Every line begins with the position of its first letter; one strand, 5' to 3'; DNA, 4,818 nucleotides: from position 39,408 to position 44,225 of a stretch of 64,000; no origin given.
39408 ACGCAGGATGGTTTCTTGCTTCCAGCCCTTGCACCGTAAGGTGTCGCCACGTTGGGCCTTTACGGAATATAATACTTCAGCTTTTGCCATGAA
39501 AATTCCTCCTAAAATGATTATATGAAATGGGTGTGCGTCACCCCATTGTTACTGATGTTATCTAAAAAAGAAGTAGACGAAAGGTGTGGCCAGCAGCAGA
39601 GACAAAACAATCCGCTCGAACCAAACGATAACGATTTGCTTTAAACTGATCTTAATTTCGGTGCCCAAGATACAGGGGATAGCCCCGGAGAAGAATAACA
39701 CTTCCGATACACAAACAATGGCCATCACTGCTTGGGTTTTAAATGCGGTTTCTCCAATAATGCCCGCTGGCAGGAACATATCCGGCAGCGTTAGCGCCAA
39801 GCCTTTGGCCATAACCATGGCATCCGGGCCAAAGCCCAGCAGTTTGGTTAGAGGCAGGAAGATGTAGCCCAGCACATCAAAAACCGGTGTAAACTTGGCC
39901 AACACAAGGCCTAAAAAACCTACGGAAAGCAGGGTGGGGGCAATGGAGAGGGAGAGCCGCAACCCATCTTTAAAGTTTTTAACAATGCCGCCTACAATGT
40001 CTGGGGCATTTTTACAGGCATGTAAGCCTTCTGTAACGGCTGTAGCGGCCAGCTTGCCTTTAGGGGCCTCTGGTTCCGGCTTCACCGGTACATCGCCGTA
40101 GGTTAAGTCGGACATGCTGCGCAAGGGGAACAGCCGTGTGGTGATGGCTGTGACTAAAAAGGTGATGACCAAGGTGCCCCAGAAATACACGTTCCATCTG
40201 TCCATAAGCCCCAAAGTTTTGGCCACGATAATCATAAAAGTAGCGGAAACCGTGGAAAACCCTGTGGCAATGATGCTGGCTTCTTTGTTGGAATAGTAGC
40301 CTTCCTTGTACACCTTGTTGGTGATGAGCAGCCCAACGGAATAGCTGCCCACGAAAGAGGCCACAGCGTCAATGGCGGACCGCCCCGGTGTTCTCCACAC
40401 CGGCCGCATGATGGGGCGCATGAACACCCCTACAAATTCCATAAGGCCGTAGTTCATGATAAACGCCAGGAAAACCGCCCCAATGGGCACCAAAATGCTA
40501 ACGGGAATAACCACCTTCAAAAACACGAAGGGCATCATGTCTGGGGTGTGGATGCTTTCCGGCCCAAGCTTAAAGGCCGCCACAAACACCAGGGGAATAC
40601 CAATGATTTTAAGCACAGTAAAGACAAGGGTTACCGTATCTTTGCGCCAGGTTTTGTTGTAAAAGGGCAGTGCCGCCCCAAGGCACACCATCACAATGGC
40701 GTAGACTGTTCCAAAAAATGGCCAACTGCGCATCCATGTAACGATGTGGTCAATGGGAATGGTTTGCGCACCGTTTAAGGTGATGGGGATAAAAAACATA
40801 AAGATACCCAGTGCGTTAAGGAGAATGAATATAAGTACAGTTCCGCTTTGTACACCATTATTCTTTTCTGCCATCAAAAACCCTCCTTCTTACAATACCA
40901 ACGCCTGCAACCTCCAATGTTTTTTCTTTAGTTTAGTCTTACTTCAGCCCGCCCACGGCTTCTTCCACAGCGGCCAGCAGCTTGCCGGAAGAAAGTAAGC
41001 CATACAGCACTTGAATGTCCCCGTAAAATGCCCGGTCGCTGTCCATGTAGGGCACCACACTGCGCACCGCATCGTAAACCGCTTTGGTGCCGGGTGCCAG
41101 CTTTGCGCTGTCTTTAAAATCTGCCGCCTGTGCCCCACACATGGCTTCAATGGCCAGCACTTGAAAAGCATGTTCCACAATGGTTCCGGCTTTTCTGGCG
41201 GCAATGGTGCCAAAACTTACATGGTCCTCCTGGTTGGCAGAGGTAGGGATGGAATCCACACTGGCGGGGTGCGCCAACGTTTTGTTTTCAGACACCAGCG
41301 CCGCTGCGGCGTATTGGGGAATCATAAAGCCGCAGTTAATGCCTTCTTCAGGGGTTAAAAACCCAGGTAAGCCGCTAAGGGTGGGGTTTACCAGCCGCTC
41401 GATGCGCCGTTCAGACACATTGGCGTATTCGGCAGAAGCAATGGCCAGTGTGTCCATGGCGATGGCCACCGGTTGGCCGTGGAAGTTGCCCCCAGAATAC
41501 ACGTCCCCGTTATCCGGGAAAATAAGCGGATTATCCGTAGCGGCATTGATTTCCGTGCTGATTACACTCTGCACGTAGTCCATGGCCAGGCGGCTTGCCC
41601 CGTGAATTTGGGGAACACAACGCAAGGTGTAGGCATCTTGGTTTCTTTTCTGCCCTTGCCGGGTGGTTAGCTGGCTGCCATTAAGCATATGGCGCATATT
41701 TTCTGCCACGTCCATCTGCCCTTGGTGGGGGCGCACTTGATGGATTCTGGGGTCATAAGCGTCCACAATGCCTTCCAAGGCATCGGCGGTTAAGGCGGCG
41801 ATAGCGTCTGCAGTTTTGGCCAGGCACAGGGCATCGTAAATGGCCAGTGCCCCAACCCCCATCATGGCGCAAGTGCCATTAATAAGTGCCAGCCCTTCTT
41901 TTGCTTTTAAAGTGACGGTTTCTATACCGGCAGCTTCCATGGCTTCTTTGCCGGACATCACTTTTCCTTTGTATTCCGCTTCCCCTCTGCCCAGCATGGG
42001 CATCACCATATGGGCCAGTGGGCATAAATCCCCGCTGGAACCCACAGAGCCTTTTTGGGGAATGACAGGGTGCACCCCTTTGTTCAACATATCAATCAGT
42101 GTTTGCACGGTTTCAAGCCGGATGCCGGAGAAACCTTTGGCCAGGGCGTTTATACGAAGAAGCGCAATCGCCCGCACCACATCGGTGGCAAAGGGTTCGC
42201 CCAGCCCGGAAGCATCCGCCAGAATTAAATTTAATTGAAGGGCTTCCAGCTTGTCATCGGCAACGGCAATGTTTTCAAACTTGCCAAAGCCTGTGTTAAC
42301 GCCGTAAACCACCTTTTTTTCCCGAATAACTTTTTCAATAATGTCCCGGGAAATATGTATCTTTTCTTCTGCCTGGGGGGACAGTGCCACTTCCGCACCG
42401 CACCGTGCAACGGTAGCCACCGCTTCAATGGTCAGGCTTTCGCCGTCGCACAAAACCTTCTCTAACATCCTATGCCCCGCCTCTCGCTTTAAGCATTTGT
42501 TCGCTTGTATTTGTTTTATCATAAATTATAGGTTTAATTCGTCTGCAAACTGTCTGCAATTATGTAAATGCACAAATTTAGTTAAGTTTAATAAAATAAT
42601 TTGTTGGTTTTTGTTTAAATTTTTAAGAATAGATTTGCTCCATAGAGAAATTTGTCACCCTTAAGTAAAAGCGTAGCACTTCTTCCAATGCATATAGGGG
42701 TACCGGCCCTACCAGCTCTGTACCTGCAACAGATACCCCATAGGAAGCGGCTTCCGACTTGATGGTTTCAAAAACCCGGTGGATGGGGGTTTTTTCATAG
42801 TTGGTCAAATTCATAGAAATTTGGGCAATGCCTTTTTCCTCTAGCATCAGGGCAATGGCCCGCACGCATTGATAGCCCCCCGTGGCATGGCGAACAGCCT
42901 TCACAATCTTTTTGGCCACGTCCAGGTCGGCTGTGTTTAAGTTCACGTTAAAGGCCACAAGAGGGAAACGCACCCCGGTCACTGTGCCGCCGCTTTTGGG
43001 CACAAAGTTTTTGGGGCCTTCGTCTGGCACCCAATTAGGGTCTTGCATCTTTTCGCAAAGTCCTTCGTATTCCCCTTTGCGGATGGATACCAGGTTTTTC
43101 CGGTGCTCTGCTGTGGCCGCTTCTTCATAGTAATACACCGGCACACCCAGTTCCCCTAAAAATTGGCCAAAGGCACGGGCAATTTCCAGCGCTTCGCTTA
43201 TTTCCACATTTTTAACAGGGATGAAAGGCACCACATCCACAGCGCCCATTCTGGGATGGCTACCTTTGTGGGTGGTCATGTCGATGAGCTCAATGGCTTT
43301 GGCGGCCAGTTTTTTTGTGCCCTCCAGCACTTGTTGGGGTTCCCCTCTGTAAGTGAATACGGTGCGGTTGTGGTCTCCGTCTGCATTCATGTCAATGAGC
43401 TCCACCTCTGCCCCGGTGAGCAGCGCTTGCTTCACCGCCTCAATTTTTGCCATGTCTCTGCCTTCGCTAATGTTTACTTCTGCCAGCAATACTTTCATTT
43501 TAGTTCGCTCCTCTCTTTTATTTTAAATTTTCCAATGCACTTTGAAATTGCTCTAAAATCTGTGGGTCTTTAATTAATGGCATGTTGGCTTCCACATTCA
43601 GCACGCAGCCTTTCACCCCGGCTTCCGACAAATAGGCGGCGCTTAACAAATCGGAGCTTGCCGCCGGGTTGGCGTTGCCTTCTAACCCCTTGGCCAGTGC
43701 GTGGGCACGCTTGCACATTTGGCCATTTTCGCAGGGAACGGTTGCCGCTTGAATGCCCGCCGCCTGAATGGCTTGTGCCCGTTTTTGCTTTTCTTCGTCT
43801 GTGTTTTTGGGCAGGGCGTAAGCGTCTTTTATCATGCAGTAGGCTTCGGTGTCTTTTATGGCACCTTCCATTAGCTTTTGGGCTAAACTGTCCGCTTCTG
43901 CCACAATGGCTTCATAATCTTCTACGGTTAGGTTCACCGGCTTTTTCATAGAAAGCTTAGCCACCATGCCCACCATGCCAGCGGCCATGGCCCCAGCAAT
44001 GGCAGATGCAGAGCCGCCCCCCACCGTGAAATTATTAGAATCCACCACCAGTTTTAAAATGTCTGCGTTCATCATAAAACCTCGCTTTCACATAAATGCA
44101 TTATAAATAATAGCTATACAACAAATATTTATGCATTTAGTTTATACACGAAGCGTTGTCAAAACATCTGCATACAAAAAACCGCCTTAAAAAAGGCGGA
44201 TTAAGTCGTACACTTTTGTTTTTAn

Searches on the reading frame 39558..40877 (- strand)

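Call 11: search_protein_families(library=pfam, proteins=[window:39558-40877:-])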
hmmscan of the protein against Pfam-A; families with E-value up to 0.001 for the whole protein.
window:39558-40877:- (439 aa): 1 family
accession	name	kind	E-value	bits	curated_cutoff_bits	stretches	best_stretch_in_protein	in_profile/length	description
PF07670.19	Gate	-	1.7e-13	51.3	29.6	1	129-224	7-103/104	Nucleoside recognition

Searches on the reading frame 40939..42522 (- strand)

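Call 12: search_protein_families(library=pfam, proteins=[window:40939-42522:-])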
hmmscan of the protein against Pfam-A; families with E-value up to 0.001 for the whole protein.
window:40939-42522:- (527 aa): 1 family
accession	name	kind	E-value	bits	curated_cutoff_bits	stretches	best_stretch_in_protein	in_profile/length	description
PF00221.24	Lyase_aromatic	-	1.1e-196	654.5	27.3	1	30-488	1-466/466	Aromatic amino acid lyase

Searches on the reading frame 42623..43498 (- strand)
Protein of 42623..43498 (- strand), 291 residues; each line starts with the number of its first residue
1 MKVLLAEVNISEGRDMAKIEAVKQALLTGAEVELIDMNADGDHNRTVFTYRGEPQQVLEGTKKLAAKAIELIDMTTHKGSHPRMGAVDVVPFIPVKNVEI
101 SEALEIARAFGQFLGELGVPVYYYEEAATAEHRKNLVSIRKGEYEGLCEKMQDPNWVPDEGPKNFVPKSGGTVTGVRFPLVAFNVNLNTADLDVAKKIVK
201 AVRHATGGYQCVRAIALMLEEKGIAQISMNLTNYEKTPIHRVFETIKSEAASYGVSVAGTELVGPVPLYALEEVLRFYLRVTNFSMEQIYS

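Call 12: search_protein_families(library=pfam, proteins=[window:42623-43498:-])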
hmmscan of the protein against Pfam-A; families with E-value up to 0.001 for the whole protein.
window:42623-43498:- (291 aa): 2 families
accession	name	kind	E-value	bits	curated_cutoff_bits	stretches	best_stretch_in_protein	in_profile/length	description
PF07837.17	FTCD_N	-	1.9e-62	210.6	27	1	5-177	3-176/176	Formiminotransferase domain, N-terminal subdomain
PF02971.19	FTCD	-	2.2e-27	96.2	24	1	180-283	2-111/145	Formiminotransferase domain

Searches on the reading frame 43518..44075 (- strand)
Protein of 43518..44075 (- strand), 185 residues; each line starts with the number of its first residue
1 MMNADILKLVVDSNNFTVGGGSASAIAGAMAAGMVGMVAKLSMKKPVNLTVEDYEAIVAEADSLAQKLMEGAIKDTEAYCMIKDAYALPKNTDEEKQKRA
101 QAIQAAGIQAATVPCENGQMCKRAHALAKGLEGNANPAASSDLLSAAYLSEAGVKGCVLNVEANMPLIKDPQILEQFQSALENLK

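Call 12: search_protein_families(library=pfam, proteins=[window:43518-44075:-])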
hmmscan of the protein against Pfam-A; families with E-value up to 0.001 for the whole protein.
window:43518-44075:- (185 aa): 1 family
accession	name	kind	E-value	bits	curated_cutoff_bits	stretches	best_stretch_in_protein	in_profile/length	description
PF04961.17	FTCD_C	-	8.8e-43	146.6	24.5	1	11-181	9-180/182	Formiminotransferase-cyclodeaminase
